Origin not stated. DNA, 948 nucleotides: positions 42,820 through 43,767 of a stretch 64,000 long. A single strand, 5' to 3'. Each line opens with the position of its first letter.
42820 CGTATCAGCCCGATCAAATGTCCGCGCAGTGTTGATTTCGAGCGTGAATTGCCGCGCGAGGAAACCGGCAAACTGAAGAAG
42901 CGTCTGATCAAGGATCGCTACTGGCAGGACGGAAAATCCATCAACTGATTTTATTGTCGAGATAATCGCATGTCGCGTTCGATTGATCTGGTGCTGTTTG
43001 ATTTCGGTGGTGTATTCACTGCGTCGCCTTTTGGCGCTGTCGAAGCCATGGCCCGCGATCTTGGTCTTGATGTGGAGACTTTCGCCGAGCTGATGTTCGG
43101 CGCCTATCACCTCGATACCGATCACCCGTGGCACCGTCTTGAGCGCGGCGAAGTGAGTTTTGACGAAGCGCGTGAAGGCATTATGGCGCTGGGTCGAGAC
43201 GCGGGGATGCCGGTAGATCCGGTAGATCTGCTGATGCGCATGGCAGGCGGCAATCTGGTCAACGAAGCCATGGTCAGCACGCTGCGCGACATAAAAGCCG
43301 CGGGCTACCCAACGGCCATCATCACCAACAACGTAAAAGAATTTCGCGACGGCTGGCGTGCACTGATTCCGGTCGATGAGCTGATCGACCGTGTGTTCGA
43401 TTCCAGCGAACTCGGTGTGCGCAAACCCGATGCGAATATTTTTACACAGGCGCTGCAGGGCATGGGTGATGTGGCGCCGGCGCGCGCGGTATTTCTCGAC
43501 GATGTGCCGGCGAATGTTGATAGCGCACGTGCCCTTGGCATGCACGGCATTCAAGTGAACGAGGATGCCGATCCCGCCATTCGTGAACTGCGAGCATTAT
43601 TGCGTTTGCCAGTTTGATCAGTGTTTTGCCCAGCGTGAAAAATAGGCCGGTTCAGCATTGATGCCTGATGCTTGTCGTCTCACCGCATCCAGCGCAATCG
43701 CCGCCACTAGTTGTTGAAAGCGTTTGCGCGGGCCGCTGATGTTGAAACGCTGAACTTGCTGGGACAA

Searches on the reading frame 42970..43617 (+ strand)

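Call 47: search_protein_families(library=pfam, proteins=[window:42970-43617:+], max_evalue=0.001)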
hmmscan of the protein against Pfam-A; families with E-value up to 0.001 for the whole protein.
window:42970-43617:+ (215 aa): 2 families
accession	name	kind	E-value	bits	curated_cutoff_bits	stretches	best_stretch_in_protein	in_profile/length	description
PF00702.32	Hydrolase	-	3.9e-15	57.2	26.4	1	5-190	1-191/191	haloacid dehalogenase-like hydrolase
PF13419.12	HAD_2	-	1.2e-08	35.8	23.8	1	100-195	83-177/178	Haloacid dehalogenase-like hydrolase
